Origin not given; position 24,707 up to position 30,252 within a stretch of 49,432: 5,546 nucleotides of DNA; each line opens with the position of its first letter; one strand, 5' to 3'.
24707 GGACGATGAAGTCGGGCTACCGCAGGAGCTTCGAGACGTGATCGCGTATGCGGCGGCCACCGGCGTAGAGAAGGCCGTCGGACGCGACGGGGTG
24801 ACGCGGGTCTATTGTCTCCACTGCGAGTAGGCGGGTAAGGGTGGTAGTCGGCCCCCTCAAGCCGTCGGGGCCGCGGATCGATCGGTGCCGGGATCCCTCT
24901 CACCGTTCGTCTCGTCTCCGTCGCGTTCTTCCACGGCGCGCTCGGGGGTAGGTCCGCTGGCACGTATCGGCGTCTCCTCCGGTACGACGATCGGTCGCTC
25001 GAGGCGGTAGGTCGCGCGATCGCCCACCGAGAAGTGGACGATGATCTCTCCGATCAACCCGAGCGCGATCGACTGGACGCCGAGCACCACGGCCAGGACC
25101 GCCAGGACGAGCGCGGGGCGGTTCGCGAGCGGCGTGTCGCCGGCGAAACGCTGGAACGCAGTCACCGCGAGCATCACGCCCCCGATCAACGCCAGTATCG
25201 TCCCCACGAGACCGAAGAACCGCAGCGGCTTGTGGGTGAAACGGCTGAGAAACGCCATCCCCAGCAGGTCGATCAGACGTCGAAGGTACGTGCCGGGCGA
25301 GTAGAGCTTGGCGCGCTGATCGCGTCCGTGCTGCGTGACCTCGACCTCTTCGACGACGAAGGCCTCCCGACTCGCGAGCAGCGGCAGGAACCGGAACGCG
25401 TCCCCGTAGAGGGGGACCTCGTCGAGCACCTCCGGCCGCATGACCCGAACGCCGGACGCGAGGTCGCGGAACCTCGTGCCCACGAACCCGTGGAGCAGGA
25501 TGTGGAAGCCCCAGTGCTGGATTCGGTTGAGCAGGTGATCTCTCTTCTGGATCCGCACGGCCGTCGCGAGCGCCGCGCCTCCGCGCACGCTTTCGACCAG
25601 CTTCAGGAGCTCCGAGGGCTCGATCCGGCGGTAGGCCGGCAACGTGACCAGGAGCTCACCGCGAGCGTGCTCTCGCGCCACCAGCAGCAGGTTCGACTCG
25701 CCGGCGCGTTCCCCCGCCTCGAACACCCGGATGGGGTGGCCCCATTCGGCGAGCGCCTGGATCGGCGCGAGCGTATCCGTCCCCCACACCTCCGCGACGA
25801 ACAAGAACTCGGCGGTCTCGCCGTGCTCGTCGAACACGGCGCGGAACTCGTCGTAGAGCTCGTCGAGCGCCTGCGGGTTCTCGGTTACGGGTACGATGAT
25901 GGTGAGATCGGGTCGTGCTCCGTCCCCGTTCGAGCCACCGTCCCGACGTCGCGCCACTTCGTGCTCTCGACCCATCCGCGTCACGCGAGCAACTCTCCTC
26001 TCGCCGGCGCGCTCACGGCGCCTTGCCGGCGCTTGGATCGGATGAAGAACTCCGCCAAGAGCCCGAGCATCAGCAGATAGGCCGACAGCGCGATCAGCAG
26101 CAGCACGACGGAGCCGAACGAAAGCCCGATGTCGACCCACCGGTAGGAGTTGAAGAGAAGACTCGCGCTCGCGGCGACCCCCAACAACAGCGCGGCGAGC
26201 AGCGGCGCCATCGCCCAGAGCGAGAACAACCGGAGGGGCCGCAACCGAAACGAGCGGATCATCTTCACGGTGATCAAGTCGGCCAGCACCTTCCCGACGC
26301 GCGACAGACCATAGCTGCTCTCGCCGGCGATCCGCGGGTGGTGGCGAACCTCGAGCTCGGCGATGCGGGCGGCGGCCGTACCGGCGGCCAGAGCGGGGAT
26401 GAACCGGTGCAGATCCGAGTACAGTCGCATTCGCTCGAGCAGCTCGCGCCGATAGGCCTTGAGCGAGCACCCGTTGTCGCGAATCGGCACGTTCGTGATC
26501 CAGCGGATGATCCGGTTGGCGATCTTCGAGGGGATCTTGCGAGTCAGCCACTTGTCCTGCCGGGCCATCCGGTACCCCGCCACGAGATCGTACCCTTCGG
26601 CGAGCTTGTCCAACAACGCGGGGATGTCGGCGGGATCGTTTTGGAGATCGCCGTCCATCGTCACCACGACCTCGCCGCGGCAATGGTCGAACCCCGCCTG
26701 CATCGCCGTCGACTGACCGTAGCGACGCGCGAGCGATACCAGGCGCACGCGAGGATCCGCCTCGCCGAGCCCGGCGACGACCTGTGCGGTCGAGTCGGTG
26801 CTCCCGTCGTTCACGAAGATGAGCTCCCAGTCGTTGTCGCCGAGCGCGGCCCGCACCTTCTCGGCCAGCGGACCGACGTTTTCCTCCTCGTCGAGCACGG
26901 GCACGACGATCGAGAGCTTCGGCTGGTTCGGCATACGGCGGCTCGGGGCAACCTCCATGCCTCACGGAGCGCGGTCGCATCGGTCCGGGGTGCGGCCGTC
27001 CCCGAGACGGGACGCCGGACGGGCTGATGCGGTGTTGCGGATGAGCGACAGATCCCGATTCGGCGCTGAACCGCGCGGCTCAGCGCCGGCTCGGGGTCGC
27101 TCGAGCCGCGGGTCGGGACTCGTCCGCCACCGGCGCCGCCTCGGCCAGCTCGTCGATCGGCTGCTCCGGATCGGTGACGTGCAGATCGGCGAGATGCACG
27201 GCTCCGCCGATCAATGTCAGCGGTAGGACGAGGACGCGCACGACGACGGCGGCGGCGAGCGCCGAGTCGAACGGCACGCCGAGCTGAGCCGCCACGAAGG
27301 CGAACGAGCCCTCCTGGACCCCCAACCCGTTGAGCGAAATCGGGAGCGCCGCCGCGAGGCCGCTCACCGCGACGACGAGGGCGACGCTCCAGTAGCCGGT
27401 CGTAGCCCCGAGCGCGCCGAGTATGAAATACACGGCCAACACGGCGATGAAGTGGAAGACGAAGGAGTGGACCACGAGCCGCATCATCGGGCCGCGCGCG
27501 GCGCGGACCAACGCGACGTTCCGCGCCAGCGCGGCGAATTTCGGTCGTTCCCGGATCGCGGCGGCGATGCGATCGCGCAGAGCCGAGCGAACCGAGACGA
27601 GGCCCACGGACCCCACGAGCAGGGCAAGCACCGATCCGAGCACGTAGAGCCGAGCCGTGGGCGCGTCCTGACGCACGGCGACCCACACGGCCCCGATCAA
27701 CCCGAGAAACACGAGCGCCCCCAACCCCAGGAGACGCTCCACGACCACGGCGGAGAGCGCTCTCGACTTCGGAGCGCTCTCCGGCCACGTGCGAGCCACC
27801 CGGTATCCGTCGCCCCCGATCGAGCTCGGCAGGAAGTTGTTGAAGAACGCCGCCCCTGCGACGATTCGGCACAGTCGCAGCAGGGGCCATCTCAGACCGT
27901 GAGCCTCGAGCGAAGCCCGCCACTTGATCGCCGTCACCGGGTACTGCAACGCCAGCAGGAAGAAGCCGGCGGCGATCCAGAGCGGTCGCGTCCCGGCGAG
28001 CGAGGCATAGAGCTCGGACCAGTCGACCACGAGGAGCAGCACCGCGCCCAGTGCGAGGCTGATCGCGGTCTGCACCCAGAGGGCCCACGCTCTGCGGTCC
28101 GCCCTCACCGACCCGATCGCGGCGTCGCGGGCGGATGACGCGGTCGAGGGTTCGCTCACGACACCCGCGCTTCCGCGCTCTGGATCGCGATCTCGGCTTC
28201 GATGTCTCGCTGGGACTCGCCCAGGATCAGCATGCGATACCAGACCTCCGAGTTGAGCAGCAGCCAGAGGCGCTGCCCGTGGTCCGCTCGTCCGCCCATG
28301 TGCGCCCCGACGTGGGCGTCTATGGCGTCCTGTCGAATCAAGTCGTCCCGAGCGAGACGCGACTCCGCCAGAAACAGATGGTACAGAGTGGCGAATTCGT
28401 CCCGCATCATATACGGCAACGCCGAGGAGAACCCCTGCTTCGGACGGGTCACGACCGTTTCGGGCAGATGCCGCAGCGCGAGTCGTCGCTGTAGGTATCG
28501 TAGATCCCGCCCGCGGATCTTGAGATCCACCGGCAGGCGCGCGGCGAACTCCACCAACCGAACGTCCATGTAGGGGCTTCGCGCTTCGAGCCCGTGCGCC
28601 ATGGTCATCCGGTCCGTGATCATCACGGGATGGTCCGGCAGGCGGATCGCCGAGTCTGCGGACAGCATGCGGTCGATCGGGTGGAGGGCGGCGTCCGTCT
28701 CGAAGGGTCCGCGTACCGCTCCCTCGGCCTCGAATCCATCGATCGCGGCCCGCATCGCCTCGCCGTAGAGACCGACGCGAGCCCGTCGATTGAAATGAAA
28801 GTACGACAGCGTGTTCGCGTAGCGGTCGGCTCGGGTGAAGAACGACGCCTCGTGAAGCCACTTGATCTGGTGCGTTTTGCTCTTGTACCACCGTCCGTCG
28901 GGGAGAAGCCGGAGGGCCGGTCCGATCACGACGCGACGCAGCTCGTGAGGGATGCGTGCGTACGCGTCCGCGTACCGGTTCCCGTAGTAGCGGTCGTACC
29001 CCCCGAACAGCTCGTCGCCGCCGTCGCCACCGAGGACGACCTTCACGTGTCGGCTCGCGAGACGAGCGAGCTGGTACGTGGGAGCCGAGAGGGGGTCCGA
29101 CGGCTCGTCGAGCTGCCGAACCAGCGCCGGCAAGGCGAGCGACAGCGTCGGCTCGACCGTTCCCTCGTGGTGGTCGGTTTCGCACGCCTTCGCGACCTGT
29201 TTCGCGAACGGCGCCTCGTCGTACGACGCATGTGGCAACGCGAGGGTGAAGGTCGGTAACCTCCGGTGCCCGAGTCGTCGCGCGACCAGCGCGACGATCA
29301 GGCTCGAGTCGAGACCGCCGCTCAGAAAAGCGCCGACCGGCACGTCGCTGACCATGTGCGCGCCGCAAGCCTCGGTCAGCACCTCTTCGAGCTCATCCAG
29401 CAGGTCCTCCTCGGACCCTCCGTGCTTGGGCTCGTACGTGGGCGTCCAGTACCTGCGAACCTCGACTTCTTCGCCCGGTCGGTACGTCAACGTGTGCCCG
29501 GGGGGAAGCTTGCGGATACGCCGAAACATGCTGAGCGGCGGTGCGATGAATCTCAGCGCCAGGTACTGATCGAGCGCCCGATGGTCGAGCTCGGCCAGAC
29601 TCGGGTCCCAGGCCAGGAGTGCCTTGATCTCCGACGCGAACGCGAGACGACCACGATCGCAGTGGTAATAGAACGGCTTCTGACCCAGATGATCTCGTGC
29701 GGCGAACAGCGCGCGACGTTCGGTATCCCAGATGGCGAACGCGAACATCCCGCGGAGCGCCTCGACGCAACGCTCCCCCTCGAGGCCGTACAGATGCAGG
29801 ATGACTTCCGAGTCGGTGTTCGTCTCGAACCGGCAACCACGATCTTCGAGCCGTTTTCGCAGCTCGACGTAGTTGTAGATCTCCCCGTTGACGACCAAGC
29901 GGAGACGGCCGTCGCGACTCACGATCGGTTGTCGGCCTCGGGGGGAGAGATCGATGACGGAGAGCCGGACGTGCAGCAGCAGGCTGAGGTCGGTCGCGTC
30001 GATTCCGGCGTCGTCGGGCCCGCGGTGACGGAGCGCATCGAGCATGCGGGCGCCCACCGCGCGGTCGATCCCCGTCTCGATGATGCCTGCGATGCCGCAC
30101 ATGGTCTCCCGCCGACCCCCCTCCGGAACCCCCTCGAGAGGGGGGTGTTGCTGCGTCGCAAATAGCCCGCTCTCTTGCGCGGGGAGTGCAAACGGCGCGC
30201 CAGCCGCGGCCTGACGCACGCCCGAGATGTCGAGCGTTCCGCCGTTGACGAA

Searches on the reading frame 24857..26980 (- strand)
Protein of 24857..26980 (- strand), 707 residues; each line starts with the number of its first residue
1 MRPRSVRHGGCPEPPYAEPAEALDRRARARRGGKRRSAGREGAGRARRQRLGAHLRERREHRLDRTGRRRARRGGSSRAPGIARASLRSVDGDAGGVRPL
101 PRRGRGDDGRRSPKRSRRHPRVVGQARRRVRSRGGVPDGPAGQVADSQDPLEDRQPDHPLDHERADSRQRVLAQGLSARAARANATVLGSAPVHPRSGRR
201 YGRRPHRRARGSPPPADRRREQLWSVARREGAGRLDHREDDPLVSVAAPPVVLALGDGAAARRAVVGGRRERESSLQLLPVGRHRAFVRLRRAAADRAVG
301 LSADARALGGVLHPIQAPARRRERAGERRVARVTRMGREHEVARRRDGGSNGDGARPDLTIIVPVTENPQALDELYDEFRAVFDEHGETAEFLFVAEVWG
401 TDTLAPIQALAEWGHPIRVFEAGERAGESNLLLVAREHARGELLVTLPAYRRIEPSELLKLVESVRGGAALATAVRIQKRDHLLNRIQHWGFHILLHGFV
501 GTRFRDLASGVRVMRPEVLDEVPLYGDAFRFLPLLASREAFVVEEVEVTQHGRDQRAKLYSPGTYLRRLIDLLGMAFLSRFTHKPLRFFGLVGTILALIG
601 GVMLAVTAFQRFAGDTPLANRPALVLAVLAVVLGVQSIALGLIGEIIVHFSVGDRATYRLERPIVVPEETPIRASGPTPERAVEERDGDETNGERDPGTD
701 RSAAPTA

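Call 10: search_protein_families(library=pfam, proteins=[window:24857-26980:-], max_evalue=0.0001)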
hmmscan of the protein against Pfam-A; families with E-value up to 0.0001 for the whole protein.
window:24857-26980:- (707 aa): 0 families

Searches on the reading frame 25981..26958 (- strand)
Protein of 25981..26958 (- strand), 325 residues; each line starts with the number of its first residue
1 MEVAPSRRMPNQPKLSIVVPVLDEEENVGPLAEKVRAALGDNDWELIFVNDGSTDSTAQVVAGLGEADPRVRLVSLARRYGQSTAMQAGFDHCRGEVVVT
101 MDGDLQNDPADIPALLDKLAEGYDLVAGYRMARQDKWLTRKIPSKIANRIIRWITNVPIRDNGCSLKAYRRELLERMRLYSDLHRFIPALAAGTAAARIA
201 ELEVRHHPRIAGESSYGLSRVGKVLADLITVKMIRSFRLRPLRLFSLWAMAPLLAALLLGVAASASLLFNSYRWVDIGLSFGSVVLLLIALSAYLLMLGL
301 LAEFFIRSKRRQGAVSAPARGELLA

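Call 10: search_protein_families(library=pfam, proteins=[window:25981-26958:-], max_evalue=0.0001)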
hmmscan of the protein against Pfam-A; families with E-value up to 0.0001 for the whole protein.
window:25981-26958:- (325 aa): 3 families
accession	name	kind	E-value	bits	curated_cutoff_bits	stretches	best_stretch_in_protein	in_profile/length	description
PF00535.33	Glycos_transf_2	-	1.1e-31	110.5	23.3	1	16-176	1-166/168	Glycosyl transferase family 2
PF10111.15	Glyco_tranf_2_2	-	1.6e-08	34.9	27.3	1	16-105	1-92/276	Glycosyltransferase like family 2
PF13641.12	Glyco_tranf_2_3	-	1.8e-05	25.3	27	1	13-136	1-129/230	Glycosyltransferase like family 2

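Call 72: search_protein_families(library=ncbifam, proteins=[window:25981-26958:-], max_evalue=0.001)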
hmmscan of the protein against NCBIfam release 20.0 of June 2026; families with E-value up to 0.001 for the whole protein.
window:25981-26958:- (325 aa): 21 families
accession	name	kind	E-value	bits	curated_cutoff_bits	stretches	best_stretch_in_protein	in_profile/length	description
NF007986.1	PRK10714.1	equivalog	2e-53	181.5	529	1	13-307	6-295/316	undecaprenyl-phosphate 4-deoxy-4-formamido-L-arabinose transferase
NF047588.1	GlcsyltransPgfSStrep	equivalog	1.5e-34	119.6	500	1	14-304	2-286/308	glycosyltransferase PgfS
TIGR04182.1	glyco_TIGR04182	equivalog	1.8e-17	63.7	325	1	15-312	2-289/293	S-layer glycoprotein N-glycosyltransferase AglJ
TIGR03937.1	PgaC_IcaA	equivalog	3.2e-16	59.3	422.3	1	8-121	40-152/407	poly-beta-1,6-N-acetyl-D-glucosamine synthase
TIGR03965.1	mycofact_glyco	equivalog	2.2e-13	49.9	280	1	9-129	70-190/467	mycofactocin biosynthesis glycosyltransferase MftF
TIGR04283.1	glyco_like_mftF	equivalog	1.2e-11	44.6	182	1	15-164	1-141/221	TIGR04283 family arsenosugar biosynthesis glycosyltransferase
NF007482.0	PRK10073.1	equivalog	6.9e-11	41.7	423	1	9-117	2-108/334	glycosyltransferase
NF047683.1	TeichurnBiosyTuaG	equivalog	8.5e-11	42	400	1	10-107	3-99/252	teichuronic acid biosynthesis protein TuaG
NF010496.0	PRK13915.1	equivalog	3e-10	39.7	262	1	11-119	29-142/307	glucosyl-3-phosphoglycerate synthase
NF058614.1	PPMAGASynPpgS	equivalog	4e-10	39.5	370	1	17-143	4-125/226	polyprenyl-phospho-N-acetylgalactosaminyl synthase PpgS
NF041391.1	DPhHxTase_Halo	equivalog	9.3e-10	37.8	375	1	23-178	5-154/213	dolichyl-phosphate hexose transferase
NF050050.1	ProtGlycPglI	equivalog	1.3e-09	37.8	500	1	13-143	2-132/306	GalNAc(5)-diNAcBac-PP-undecaprenol beta-1,3-glucosyltransferase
NF045692.1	OglycostaseCruG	equivalog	3.8e-09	36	600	1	13-127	41-161/386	2'-O-glycosyltransferase CruG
NF041875.1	EPS_EpsD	equivalog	1.1e-07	31.6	370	1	15-114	1-99/325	exopolysaccharide biosynthesis glycosyltransferase EpsD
TIGR04242.1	nodulat_NodC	equivalog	3.4e-05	23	550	1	11-142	46-182/395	chitooligosaccharide synthase NodC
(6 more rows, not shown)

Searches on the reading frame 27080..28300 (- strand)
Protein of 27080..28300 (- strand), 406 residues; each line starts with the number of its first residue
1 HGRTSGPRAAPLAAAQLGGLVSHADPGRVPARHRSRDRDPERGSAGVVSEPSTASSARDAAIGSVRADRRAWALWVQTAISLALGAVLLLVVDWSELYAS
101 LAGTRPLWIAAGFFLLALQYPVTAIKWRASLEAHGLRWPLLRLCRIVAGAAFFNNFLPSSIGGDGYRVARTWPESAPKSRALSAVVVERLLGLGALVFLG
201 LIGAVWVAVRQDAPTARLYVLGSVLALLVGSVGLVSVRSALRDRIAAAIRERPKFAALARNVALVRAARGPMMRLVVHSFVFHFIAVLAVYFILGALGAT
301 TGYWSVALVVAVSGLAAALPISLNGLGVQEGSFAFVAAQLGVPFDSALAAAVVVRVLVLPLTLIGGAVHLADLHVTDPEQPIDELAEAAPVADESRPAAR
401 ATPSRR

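Call 10: search_protein_families(library=pfam, proteins=[window:27080-28300:-], max_evalue=0.0001)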
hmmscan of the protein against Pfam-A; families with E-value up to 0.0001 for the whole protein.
window:27080-28300:- (406 aa): 1 family
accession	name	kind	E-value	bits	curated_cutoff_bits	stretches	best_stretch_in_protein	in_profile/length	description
PF03706.18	LPG_synthase_TM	-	1.6e-39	136.6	33.4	1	79-365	2-302/302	Lysylphosphatidylglycerol synthase TM region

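Call 72: search_protein_families(library=ncbifam, proteins=[window:27080-28300:-], max_evalue=0.001)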
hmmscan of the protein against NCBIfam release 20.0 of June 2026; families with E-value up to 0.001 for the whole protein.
window:27080-28300:- (406 aa): 2 families
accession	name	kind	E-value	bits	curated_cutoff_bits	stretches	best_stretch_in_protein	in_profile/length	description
TIGR00374.1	TIGR00374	subfamily_domain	1.5e-18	67.3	43.2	1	79-357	2-297/323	flippase-like domain-containing protein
TIGR03476.1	HpnL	subfamily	7.8e-06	25.4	195.65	1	79-356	10-301/318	putative membrane protein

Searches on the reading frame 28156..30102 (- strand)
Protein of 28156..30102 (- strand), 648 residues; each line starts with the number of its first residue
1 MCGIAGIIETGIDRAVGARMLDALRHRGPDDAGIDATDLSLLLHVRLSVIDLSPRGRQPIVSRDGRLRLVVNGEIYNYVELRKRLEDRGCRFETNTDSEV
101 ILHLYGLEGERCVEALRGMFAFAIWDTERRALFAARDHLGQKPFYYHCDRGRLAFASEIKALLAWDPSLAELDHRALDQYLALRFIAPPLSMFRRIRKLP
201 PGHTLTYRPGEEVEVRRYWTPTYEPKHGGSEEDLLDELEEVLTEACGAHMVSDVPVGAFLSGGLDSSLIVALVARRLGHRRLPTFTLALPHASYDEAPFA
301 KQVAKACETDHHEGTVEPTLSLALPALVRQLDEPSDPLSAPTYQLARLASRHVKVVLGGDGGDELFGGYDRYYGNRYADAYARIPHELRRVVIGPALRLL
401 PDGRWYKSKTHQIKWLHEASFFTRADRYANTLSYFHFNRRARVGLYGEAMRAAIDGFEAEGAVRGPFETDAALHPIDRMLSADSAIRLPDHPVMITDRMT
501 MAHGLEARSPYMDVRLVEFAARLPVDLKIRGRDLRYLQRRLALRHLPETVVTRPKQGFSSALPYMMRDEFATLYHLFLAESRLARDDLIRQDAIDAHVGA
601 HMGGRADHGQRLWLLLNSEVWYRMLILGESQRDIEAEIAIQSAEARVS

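Call 10: search_protein_families(library=pfam, proteins=[window:28156-30102:-], max_evalue=0.0001)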
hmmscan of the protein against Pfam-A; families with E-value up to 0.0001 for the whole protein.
window:28156-30102:- (648 aa): 3 families
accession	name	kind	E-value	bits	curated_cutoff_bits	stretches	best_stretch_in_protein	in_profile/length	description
PF00733.27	Asn_synthase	-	4.3e-84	283.6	21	1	237-623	1-354/354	Asparagine synthase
PF13537.11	GATase_7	-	2.8e-45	153.7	25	1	44-164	1-123/123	Glutamine amidotransferase domain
PF13522.11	GATase_6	-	2.1e-41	141.4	27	1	29-158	1-130/130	Glutamine amidotransferase domain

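Call 72: search_protein_families(library=ncbifam, proteins=[window:28156-30102:-], max_evalue=0.001)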
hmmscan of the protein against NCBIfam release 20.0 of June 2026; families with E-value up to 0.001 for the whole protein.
window:28156-30102:- (648 aa): 11 families
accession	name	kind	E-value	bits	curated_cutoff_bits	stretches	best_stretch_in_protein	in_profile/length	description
TIGR03108.1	eps_aminotran_1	hypoth_equivalog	3.7e-145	485.1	816.9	1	1-617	1-620/628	XrtA/PEP-CTERM system amidotransferase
TIGR01536.1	asn_synth_AEB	equivalog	6.1e-134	447.8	267.1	1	2-558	1-517/517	asparagine synthase (glutamine-hydrolyzing)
TIGR03104.1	trio_amidotrans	equivalog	1.5e-109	366.8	570.1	2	1-372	1-383/589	N-acetylglutaminylglutamine amidotransferase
NF006949.0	PRK09431.1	equivalog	2.9e-92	310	499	3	1-164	1-167/554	asparagine synthase B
NF033535.1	lass_lactam_cya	exception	4e-74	250.4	525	2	1-365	1-375/668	lasso peptide isopeptide bond-forming cyclase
NF033561.1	macrolact_Ik_Al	subfamily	1.4e-22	80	300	2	128-367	89-332/561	albusnodin/ikarugamycin family macrolactam cyclase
NF001484.0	PRK00331.1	subfamily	1.9e-14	53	381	1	59-173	87-209/601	isomerizing glutamine--fructose-6-phosphate transaminase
TIGR01134.1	purF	equivalog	1.1e-13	51.4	350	1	44-162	70-199/432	amidophosphoribosyltransferase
TIGR01135.1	glmS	equivalog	1.4e-12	46.9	418.05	1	59-172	86-207/607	glutamine--fructose-6-phosphate transaminase (isomerizing)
NF010587.0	PRK13980.1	equivalog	0.00059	19.1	255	0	237-375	17-155/267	NAD+ synthase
NF002048.0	PRK00876.1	subfamily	0.00064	18.6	313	1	260-320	44-104/330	NAD(+) synthase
